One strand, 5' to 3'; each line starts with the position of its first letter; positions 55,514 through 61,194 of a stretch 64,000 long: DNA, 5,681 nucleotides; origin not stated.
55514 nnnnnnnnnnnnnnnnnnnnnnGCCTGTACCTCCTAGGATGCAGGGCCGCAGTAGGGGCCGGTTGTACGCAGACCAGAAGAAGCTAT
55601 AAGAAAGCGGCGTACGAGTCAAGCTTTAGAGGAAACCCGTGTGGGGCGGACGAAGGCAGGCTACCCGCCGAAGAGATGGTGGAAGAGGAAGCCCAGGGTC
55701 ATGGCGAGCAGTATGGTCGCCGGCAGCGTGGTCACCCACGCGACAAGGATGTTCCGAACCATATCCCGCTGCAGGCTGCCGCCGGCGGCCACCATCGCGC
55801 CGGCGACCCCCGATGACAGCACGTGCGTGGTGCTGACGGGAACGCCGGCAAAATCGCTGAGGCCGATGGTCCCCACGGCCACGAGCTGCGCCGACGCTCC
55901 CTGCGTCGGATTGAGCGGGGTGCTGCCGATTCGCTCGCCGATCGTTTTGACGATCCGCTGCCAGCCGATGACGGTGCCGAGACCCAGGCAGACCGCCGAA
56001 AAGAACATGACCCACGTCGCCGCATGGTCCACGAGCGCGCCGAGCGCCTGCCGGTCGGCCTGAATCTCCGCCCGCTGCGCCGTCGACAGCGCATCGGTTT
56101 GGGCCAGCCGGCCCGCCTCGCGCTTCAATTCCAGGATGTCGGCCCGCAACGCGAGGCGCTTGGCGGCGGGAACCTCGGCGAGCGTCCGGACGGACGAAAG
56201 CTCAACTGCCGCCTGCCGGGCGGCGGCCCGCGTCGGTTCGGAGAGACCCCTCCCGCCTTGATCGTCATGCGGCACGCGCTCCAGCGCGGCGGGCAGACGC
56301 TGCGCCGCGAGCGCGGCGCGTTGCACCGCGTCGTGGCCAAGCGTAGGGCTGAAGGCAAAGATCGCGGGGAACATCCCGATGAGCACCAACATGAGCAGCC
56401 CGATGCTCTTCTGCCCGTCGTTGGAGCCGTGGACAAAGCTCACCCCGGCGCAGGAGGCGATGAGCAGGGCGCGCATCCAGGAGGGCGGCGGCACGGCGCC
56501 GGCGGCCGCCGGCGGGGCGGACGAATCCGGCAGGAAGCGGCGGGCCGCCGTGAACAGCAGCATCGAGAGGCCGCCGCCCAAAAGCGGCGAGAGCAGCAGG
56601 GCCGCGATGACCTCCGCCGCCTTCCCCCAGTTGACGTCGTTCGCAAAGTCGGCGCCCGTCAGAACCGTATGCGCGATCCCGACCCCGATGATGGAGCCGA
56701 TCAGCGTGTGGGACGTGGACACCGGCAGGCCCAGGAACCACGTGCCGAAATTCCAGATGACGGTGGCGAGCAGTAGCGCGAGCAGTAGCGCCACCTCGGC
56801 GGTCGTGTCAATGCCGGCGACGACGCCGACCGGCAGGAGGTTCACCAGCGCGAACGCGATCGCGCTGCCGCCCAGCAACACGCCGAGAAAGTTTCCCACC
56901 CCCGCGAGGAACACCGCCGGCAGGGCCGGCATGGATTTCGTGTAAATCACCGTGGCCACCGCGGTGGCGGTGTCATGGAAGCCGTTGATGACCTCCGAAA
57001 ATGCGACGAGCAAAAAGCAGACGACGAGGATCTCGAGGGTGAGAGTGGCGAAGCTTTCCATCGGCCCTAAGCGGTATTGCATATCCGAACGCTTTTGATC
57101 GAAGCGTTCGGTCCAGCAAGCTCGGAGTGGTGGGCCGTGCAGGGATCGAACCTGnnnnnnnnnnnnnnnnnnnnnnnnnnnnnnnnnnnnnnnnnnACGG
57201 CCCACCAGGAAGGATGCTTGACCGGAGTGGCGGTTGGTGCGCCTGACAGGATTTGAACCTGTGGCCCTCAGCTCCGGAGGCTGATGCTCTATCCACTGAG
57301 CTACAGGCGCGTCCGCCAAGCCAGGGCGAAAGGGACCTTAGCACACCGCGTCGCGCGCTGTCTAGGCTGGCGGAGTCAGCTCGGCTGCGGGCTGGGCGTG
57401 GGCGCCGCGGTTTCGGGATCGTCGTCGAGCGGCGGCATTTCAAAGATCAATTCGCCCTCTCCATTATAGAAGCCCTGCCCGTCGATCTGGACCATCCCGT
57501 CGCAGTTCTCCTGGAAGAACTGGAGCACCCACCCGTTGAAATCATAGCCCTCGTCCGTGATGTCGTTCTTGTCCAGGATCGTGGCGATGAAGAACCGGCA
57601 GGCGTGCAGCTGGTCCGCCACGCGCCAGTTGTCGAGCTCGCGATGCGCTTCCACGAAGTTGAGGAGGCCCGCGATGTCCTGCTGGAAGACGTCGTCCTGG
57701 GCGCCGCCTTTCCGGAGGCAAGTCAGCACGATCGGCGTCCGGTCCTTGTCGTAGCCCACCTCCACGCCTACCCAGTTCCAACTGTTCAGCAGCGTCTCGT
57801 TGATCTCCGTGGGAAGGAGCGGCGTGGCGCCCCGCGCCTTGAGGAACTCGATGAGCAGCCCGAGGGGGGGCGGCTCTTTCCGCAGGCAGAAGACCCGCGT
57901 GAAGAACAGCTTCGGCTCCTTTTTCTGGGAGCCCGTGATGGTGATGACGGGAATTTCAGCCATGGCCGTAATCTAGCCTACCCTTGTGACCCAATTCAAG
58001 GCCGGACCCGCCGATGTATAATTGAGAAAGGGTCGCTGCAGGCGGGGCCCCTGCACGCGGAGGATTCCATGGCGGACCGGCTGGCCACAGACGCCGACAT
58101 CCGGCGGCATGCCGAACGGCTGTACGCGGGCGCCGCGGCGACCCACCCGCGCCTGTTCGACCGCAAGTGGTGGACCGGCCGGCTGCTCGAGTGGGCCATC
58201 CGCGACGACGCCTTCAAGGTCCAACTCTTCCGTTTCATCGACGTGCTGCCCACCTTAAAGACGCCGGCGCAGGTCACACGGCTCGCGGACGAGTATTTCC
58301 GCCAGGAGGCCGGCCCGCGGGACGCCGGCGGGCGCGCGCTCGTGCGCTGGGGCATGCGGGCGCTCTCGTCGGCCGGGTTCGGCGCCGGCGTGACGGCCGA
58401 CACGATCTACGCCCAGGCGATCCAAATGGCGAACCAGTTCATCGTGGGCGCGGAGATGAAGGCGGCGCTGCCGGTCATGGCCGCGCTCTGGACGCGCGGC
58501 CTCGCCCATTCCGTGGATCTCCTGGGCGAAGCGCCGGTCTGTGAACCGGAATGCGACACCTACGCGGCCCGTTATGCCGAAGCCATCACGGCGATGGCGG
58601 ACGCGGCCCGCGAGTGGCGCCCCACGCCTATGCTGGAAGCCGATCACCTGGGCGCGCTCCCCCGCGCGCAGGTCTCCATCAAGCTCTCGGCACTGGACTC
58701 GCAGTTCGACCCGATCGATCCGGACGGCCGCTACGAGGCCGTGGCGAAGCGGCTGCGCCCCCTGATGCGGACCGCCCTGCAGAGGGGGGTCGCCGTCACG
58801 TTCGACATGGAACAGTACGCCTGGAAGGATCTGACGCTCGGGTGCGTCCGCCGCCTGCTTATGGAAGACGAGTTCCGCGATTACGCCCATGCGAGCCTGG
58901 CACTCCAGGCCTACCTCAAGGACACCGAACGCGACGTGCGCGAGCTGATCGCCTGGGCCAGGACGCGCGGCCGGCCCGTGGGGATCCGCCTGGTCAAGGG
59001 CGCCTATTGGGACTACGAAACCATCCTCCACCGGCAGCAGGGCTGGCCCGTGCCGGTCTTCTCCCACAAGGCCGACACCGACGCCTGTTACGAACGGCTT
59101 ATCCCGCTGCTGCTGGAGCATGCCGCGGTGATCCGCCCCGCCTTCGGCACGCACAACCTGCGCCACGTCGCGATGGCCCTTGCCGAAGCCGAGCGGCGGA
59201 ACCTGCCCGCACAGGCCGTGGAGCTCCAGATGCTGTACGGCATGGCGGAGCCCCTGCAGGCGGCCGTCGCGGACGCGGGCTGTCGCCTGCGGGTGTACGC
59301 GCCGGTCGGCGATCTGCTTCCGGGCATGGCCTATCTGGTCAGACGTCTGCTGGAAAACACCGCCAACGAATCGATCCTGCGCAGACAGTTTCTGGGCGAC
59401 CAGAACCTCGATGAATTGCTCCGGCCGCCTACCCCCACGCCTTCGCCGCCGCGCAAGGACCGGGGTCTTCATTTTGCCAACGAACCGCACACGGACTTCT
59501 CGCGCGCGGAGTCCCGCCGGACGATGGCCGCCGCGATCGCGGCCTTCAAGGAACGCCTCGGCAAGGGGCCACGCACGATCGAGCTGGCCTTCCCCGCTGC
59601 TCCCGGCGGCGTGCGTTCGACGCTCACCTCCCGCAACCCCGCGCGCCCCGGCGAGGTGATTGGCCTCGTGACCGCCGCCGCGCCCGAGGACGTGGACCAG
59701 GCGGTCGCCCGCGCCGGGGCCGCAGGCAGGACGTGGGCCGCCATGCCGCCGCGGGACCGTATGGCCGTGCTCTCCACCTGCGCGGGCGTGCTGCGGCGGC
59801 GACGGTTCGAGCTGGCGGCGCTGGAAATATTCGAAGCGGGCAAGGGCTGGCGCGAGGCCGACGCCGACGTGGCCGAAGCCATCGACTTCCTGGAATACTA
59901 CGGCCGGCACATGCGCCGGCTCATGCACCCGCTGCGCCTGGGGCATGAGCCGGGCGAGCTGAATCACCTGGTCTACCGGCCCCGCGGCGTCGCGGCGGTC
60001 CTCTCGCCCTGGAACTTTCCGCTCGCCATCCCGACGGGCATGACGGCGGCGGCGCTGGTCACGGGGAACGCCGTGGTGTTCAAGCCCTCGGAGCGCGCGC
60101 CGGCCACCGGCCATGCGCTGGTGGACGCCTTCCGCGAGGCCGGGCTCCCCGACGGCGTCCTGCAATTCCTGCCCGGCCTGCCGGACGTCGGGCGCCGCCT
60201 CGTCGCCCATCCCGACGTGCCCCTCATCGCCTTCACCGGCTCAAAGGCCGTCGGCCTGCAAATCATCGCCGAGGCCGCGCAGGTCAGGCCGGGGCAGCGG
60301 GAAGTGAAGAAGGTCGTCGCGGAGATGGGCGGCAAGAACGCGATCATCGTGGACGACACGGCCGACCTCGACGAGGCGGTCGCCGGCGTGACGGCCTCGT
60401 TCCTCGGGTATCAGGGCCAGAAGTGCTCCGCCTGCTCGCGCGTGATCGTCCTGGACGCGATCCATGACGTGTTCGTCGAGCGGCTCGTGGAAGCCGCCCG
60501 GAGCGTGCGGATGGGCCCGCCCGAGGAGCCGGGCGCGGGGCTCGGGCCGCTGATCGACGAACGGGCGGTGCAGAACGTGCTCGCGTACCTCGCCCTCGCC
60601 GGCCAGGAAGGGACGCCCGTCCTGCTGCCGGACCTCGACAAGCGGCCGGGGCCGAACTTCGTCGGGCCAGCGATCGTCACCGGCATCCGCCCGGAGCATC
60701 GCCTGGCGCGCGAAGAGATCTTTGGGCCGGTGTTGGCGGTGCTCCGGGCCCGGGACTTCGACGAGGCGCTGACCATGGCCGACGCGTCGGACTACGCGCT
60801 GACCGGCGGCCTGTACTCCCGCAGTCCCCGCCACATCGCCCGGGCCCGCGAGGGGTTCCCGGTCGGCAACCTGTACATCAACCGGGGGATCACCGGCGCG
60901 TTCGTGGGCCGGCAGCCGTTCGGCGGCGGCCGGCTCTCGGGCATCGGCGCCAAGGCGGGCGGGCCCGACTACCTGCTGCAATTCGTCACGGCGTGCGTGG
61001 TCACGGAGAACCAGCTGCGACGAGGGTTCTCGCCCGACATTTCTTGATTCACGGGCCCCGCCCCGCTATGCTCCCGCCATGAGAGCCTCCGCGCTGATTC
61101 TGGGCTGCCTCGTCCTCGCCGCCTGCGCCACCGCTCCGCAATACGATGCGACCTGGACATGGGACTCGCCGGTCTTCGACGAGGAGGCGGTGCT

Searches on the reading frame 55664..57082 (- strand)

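Call 45: search_protein_families(library=pfam, proteins=[window:55664-57082:-], max_evalue=0.00001)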
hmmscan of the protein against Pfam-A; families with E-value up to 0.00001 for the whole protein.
window:55664-57082:- (473 aa): 1 family
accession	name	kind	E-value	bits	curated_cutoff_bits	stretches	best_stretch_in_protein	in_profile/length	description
PF01384.25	PHO4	-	7.3e-83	278.9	33.7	1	33-460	1-350/350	Phosphate transporter family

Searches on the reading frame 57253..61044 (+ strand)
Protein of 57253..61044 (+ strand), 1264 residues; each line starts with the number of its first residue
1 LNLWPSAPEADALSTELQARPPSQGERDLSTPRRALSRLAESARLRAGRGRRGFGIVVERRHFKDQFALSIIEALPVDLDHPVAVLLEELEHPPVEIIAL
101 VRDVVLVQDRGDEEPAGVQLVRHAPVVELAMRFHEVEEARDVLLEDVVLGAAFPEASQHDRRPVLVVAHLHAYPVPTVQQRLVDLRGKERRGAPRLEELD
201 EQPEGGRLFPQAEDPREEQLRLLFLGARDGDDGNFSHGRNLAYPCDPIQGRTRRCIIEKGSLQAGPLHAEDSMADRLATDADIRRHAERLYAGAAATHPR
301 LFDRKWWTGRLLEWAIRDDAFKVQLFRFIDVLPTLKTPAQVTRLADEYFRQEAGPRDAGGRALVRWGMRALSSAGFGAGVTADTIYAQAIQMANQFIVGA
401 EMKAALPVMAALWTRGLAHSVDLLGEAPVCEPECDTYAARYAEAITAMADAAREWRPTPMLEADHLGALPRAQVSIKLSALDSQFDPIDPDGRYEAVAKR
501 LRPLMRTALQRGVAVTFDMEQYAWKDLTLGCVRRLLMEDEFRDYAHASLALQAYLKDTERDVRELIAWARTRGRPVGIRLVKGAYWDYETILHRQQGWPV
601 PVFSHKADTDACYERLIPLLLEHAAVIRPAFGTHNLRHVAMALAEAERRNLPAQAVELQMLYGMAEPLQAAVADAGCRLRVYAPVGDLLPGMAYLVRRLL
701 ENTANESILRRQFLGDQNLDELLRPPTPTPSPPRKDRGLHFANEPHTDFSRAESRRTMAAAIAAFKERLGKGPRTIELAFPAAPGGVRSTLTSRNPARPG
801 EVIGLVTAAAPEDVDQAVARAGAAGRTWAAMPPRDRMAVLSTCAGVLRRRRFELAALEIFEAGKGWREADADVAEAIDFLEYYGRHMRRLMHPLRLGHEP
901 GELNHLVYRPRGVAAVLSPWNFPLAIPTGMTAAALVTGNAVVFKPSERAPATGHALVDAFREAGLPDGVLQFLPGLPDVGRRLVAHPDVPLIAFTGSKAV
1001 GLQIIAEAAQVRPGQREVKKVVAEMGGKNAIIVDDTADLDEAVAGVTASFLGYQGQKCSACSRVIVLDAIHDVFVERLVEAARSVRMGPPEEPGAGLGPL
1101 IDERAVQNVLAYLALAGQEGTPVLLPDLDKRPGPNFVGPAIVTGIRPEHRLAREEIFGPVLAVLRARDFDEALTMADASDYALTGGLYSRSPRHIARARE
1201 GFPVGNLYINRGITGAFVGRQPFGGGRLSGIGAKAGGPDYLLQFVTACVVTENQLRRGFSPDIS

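Call 45: search_protein_families(library=pfam, proteins=[window:57253-61044:+], max_evalue=0.00001)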
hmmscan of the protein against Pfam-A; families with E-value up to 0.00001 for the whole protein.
window:57253-61044:+ (1264 aa): 3 families
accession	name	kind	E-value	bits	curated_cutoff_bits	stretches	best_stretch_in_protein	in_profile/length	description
PF00171.27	Aldedh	-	1.3e-134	449.7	23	1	790-1245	8-456/461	Aldehyde dehydrogenase family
PF01619.24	Pro_dh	-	8.7e-92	308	27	1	409-711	5-278/278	Proline dehydrogenase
PF18083.6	PutA_N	-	4.1e-29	101.3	25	1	280-396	1-113/113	Proline utilization A N-terminal domain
